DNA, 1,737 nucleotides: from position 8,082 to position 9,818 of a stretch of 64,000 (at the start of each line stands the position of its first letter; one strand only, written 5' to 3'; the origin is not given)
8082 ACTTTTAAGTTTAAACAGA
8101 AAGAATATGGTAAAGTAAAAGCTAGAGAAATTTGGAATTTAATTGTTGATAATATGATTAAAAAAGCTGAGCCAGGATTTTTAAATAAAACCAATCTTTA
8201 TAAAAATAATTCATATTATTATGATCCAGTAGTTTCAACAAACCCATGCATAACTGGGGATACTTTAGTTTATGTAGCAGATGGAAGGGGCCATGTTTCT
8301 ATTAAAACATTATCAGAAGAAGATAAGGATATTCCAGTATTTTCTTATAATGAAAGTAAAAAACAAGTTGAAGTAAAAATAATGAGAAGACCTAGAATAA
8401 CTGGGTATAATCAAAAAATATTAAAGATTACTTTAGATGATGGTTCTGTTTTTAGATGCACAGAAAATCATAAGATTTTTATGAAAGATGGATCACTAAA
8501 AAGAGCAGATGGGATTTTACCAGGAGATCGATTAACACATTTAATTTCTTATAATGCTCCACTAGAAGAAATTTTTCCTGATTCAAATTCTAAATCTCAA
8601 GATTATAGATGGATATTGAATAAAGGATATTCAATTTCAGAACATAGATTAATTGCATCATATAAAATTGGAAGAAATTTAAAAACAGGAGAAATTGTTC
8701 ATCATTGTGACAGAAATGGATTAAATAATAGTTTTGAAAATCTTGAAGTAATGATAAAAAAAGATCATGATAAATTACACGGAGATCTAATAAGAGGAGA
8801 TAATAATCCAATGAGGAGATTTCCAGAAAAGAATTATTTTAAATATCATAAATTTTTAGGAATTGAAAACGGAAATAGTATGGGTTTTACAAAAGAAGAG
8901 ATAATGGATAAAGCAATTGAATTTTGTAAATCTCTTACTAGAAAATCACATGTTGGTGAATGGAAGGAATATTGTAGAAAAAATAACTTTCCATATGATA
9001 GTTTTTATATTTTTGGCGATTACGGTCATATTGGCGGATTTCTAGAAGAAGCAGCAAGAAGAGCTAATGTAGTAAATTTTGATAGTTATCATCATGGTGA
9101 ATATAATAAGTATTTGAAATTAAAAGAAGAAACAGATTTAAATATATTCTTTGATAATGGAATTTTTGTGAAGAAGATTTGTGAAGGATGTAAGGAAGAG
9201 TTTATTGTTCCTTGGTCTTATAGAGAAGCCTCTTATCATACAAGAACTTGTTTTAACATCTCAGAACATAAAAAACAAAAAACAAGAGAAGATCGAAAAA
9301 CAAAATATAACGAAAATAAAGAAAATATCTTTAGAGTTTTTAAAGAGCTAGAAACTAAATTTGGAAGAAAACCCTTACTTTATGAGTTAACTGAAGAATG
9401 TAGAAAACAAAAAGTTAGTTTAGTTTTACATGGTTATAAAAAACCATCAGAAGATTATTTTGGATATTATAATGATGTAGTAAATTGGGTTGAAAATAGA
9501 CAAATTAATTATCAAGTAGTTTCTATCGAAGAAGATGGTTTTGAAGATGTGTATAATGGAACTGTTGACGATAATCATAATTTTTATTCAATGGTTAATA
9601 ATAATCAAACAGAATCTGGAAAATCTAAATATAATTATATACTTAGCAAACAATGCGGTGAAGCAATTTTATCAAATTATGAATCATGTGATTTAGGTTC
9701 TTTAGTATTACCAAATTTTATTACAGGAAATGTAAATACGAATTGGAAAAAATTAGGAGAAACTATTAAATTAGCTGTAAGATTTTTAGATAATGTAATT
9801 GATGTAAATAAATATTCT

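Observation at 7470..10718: Class II RNR (NrdJ) with an HNH-type intein inserted exactly at the NP|CGE active-site cysteine; unusual C-terminal splice junction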

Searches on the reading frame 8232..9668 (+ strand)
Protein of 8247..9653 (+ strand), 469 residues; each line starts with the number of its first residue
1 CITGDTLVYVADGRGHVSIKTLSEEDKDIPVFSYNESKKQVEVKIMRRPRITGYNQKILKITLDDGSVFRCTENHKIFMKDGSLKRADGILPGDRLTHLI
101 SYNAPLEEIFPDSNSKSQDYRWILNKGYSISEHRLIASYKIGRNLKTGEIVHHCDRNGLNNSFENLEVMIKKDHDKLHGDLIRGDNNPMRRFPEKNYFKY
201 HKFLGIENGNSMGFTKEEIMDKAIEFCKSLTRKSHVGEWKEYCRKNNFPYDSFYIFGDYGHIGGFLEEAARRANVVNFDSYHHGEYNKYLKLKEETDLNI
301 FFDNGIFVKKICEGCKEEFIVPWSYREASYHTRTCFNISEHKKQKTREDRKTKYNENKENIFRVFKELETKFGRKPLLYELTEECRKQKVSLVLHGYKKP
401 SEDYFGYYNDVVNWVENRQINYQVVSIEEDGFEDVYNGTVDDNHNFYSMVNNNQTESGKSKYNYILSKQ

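Call 6: search_dna_similar(query=window:8247-9653:+, collection=phages, mode=protein, max_rows=30)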
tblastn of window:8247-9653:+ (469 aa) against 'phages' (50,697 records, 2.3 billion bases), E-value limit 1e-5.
Records with a match: 42; places in all: 42; records where one place covers at least 80% of the query: 0.
Best place of each record, by identity: <60% 42.
By first word of the organism name: Dickeya 18; Vibrio 4; Salmonella 4; Thermus 3; uncultured 2; Synechococcus 2; Bacillus 2; Staphylococcus 2; Corynebacterium 2; Streptococcus 1; and 2 more.
By host as written in the record: Dickeya solani 10; Salmonella enterica subsp. enterica serovar Enteritidis PT1 4; Pectobacterium sp. and Dickeya sp. 3; - 2; Vibrio coralliilyticus P1 2; Synechococcus sp. CBW1002 2; Dickeya solani DSM28711 2; Bacillus subtilis W-23-S(r); Bacillus licheniformis ATCC 9945a 2; and 12 more.
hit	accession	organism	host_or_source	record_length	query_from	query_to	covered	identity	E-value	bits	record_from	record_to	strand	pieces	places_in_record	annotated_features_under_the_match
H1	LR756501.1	uncultured phage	metagenomic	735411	1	250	53%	35.0%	1e-33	140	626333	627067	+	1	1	record has no annotation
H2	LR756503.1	uncultured phage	metagenomic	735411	1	250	53%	35.0%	1e-33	140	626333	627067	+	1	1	record has no annotation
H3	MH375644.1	Vibrio phage YC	Vibrio coralliilyticus P1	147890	1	241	51%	27.8%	8e-9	64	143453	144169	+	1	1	RNRI protein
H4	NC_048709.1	Vibrio phage YC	Vibrio coralliilyticus P1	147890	1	241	51%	27.8%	8e-9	64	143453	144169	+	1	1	ribonucleotide reductase large subunit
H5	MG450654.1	Synechococcus phage S-CBWM1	Synechococcus sp. CBW1002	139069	1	217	46%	26.1%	6e-7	58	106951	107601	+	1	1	ribonucleoside-diphosphate reductase alpha subunit | similar to ribonucleoside-diphosphate reductase alpha subunit | similar to intein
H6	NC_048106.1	Synechococcus phage S-CBWM1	Synechococcus sp. CBW1002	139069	1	217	46%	26.1%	6e-7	58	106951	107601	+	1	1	ribonucleoside-diphosphate reductase large subunit | similar to ribonucleoside-diphosphate reductase alpha subunit | similar to intein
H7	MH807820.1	Dickeya phage Coodle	Dickeya solani DSM28711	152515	1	188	40%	29.3%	5e-8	62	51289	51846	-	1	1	ribonucleoside-diphosphate reductase, alpha subunit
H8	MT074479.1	Salmonella phage pertopsoe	Salmonella enterica subsp. enterica ...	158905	1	188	40%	29.3%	8e-8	61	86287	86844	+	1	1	ribonucleotide reductase of class Ia (aerobic) alpha subunit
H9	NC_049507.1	Salmonella phage pertopsoe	Salmonella enterica subsp. enterica ...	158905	1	188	40%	29.3%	8e-8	61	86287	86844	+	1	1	NrdA-like aerobic NDP reductase large subunit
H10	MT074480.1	Salmonella phage maane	Salmonella enterica subsp. enterica ...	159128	1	188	40%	29.3%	1e-7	61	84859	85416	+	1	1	ribonucleotide reductase of class Ia (aerobic) alpha subunit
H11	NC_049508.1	Salmonella phage maane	Salmonella enterica subsp. enterica ...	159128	1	188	40%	29.3%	1e-7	61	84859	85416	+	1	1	NrdA-like aerobic NDP reductase large subunit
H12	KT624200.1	Bacillus phage SP-15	Bacillus subtilis W-23-S(r); Bacillus ...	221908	1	182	39%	29.7%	7e-8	61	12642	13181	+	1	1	hypothetical protein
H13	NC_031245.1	Bacillus phage SP-15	Bacillus subtilis W-23-S(r); Bacillus ...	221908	1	182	39%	29.7%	7e-8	61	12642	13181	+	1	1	hypothetical protein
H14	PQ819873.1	Streptococcus phage vB_SagM-GXN1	Streptococcus agalactiae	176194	1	174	37%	30.1%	7e-8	61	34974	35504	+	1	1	none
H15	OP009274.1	Rhodobacter phage RcKickapoo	Rhodobacter capsulatus YW1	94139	1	178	38%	27.3%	1e-7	61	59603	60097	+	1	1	DNA polymerase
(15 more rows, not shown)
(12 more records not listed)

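Call 8: find_homologous_proteins(query=window:8247-9653:+, max_evalue=0.001)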
Query window:8247-9653:+ (469 aa): 47 proteins with E <= 0.001 among 4468 candidates.
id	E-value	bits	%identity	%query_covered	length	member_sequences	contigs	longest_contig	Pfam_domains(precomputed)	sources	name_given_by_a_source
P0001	1.3e-103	366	60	56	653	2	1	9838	PF02867.21,PF13392.13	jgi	jgi:hypothetical protein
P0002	8.8e-83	297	37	95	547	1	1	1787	PF02867.21,PF14890.12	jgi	-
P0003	1.8e-70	257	35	95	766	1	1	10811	PF14890.12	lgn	-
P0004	2.0e-65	240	38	89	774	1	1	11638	PF02867.21,PF13392.13,PF14890.12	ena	-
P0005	5.7e-62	229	34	95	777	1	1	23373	PF07460.17,PF14890.12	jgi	jgi:hypothetical protein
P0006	1.3e-61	227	35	95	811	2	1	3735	PF02867.21,PF00317.27,PF13392.13,PF14890.12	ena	-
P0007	1.0e-60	224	33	98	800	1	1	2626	PF13392.13,PF14890.12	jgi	jgi:hypothetical protein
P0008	2.3e-60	223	35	95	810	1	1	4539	PF02867.21,PF00317.27,PF13392.13,PF14890.12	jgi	-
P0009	4.8e-57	212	49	44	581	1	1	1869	PF02867.21,PF13392.13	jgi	jgi:hypothetical protein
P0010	1.5e-56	211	44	53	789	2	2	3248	PF02867.21,PF00317.27,PF14890.12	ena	-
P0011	4.9e-56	209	37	74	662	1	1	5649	PF02867.21,PF00317.27,PF13392.13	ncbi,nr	ncbi:MAG: HNH endonuclease, partial [Candidatus Peribacteraceae bacterium]|nr:HNH endonuclease [Cand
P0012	2.1e-54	204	33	100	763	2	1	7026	PF02867.21,PF00317.27,PF14890.12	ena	-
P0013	6.5e-54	202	47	48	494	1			PF21995.2,PF13392.13,PF14890.12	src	-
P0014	2.3e-49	187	70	20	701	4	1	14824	PF02867.21,PF14890.12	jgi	jgi:ribonucleotide reductase alpha subunit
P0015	4.4e-49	186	39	70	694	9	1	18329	PF21995.2,PF13392.13,PF14890.12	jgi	jgi:hypothetical protein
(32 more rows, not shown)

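Call 12: search_protein_families(library=ncbifam, proteins=[window:8247-9653:+], max_evalue=0.01)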
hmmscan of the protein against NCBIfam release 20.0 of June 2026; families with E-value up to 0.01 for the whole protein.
window:8247-9653:+ (469 aa): 4 families
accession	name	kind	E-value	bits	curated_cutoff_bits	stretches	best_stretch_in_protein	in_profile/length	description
NF052663.1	RtcB_rel_intein2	exception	3.7e-14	52.5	1050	1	1-446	78-300/626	intein-containing RctB family protein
NF005852.0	PRK07773.1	equivalog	3.7e-12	45.3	780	1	1-98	398-492/886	replicative DNA helicase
TIGR01445.1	intein_Nterm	domain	1.1e-11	45.5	24.5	1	1-78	1-82/83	intein N-terminal splicing region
NF007079.0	PRK09532.1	equivalog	0.00068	17.9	1525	1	1-91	775-862/876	DNA polymerase III subunit alpha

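Call 17: find_encoding_contigs(protein=P0001, flank=10000, max_places=3)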
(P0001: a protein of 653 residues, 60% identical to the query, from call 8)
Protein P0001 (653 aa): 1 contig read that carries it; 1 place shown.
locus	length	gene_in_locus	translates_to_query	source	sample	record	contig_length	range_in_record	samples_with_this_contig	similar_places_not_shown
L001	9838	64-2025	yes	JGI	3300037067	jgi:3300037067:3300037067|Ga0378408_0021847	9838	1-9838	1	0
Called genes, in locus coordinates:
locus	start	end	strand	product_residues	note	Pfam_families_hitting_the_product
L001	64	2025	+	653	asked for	PF13392:HNH_3 (weak), PF02867:Ribonuc_red_lgC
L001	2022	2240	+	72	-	-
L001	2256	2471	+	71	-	-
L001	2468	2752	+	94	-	-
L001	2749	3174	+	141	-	-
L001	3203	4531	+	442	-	PF00154:RecA_N, PF06745:ATPase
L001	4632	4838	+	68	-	-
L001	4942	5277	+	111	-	PF13083:KH_KhpA-B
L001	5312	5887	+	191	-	-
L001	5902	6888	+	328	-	PF12705:PDDEXK_1 (weak)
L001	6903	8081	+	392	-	-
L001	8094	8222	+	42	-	-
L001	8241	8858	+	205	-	-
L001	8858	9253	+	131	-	-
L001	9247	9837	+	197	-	?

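Call 28: search_solved_structures(query=window:8247-9653:+, max_evalue=0.1, show_alignments=2)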
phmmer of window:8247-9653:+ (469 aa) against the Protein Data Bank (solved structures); distinct sequences matched with E-value up to 0.1: 7.
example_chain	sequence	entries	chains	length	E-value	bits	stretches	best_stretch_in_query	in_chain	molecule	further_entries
1mi8_A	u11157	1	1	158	4e-06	29.5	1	2-90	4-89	DnaB intein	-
4o1r_A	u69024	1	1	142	0.00017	24.1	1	2-96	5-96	Replicative DNA helicase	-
8ubs_A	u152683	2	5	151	0.0011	21.4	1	21-98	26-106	NrdJ-1 | Nrdj-1 intein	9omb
6frg_A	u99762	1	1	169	0.0054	19.2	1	2-90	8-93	Replicative DNA helicase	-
6frh_A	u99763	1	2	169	0.0054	19.2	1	2-90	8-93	Replicative DNA helicase,Replicative DNA helicase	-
7qil_A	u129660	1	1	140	0.024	17.1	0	55-92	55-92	DnaE intein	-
7cfv_A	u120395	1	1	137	0.061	15.7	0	2-92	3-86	Spl DnaX mini-intein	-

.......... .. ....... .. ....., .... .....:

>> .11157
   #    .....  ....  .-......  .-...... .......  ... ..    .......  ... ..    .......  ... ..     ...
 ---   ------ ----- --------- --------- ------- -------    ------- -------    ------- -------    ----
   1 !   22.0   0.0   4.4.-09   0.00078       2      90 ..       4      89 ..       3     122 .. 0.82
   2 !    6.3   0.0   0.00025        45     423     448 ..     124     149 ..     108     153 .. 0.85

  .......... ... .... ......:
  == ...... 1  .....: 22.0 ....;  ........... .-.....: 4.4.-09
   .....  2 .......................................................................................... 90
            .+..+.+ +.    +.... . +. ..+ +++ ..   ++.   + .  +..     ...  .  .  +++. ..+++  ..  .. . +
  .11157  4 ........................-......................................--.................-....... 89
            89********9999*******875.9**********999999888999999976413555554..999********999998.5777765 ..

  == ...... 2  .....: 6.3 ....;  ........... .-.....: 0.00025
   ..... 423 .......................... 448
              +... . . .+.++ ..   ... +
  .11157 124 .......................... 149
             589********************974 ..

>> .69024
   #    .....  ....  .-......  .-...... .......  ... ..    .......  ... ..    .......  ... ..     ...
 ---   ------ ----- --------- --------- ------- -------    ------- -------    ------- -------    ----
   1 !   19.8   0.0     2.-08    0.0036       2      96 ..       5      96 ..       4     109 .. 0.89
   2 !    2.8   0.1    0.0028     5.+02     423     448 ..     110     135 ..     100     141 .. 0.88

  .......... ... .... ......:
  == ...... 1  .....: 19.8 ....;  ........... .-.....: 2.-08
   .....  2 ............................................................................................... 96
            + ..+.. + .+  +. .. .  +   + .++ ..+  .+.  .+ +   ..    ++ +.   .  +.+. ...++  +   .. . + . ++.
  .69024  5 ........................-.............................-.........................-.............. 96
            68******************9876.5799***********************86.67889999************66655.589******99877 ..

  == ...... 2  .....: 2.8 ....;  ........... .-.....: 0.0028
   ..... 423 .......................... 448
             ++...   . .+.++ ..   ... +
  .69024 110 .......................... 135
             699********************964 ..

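Call 34: predict_structure(alignment_id=A1)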
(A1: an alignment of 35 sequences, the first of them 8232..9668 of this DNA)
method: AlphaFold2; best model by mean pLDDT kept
length: 479 residues; sequences in the alignment: 35
mean_pLDDT: 86.0   pTM: 0.61
mean pLDDT of the five models: 86.0, 85.8, 85.7, 85.6, 85.5
residues with pLDDT >= 90: 284; 70-90: 125; 50-70: 43; < 50: 27
segments of 3 or more residues with pLDDT < 50: 194-199, 201-212, 345-348
pLDDT, mean of each block of 10 residues (from residue 1): 74 97 98 97 95 94 96 95 93 95 95 81 90 91 97 95 96 95 70 47 46 63 93 93 91 78 84 94 80 91 92 93 94 84 53 76 91 86 94 89 64 81 79 97 93 95 93 71
secondary structure, 60 per line:
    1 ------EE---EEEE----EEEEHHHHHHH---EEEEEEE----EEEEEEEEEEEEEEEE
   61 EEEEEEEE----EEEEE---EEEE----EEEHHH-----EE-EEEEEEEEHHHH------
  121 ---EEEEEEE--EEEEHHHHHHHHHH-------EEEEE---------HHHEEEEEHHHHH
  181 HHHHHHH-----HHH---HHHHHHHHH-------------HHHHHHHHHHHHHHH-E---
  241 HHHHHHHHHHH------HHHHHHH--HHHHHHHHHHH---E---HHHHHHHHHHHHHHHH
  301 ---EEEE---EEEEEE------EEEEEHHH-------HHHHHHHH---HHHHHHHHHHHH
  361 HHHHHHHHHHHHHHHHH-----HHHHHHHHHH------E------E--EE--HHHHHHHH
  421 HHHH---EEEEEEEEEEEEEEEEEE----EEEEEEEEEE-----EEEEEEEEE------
elements in order: E12-15 E20-23 H24-30 E34-40 E45-68 E73-77 E81-84 E89-91 E103-110 H111-114 E124-130 E133-136 H137-146 E154-158 E171-175 H176-187 H199-207 H221-235 H241-251 H258-264 H267-277 H285-300 E304-307 E311-316 E323-327 H338-345 H349-377 H383-392 H413-424 E428-445 E450-459 E465-473

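Call 38: fold_search(model_id=the predicted structure, library=pdb)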
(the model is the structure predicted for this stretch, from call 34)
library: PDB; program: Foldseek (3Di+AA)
matches with E <= 10: 213; with E <= 0.001: 43
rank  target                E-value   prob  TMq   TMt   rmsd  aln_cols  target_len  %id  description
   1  6frg                  2.7e-07  1.00  0.20  0.56   8.5       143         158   23  Crystal structure of G-1F mutant of Ssp DnaB Mini-Intein variant M86 (released 2019-01-30)
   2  1dq3                  3.4e-07  1.00  0.25  0.26  27.6       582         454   10  CRYSTAL STRUCTURE OF AN ARCHAEAL INTEIN-ENCODED HOMING ENDONUCLEASE PI-PFUI (released 2000-07-05)
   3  1mi8                  4.0e-07  1.00  0.19  0.62   4.4       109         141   25  2.0 Angstrom crystal structure of a DnaB intein from Synechocystis sp. PCC 6803 (released 2003-08-19)
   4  6fre                  6.3e-07  1.00  0.19  0.56   8.9       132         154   22  Crystal structure of G-1F/H73A mutant of Ssp DnaB Mini-Intein variant M86 (released 2019-01-30)
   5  6frh_A                6.3e-07  1.00  0.19  0.55  10.0       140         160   23  Crystal structure of Ssp DnaB Mini-Intein variant M86 (released 2019-01-30)
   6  4o1r                  7.0e-07  1.00  0.19  0.61  10.4       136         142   26  Crystal structure of NpuDnaB intein (released 2014-03-19)
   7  6frh_B                8.8e-07  1.00  0.20  0.60  10.4       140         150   22  Crystal structure of Ssp DnaB Mini-Intein variant M86 (released 2019-01-30)
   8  4kl5_B                3.0e-06  1.00  0.18  0.58  10.9       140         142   16  Crystal structure of NpuDnaE intein (released 2013-09-04)
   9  4kl5_A                3.6e-06  1.00  0.18  0.59  10.8       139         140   16  Crystal structure of NpuDnaE intein (released 2013-09-04)
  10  7qss                  6.0e-06  1.00  0.26  0.28  27.0       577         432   14  Crystal structure of homing endonuclease-associated TliVMA intein (C1A) (released 2022-03-30)
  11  7cfv_MODEL_1_A        7.1e-06  1.00  0.18  0.56   6.5       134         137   22  Solution NMR structure of DnaX mini intein from Spirulina platensis (released 2020-12-23)
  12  1zde                  9.4e-06  1.00  0.19  0.54   9.4       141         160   18  1.95 Angstrom Crystal Structure of a dnaE Intein Precursor from Synechocystis Sp. Pcc 6803 (released 2006-01-24)
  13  8ubs_A                1.1e-05  1.00  0.19  0.58   8.6       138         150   20  Crystal structure of NrdJ-1 split intein fusion (released 2024-10-09)
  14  7qil_MODEL_1_A        1.2e-05  1.00  0.17  0.54  12.8       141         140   18  Solution NMR structure of halophilic DnaE intein (released 2022-04-27)
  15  7qst                  1.2e-05  1.00  0.23  0.30  28.0       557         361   13  Crystal structure of homing endonuclease-associated PhoVMA intein (C1A) (released 2022-03-30)
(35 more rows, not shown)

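Call 50: search_protein_families(library=phrogs, proteins=[window:8247-9653:+], max_evalue=0.001)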
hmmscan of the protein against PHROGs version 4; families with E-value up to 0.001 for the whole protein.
window:8247-9653:+ (469 aa): 9 families
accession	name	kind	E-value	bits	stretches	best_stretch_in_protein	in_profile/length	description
phrog_7545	-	DNA, RNA and nucleotide metabolism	8.8e-11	43.3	1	128-180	82-135/160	HNH endonuclease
phrog_21964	-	DNA, RNA and nucleotide metabolism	5.9e-10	40.2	1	133-180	167-214/244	HNH endonuclease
phrog_15471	-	DNA, RNA and nucleotide metabolism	2.5e-09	38.2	1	130-336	32-128/183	HNH endonuclease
phrog_10730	-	DNA, RNA and nucleotide metabolism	1.5e-08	35.6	1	125-177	88-140/234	HNH endonuclease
phrog_14913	-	DNA, RNA and nucleotide metabolism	8.2e-07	30.2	1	128-176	38-86/149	HNH endonuclease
phrog_20891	-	DNA, RNA and nucleotide metabolism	4.2e-06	27.6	1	126-172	150-196/219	HNH endonuclease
phrog_959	-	DNA, RNA and nucleotide metabolism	1.7e-05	25.6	1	132-174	60-102/138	HNH endonuclease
phrog_16259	-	DNA, RNA and nucleotide metabolism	4.5e-05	23.8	1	14-93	245-323/330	DNA helicase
phrog_1271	-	DNA, RNA and nucleotide metabolism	0.00079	19.9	0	134-191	278-328/361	HNH endonuclease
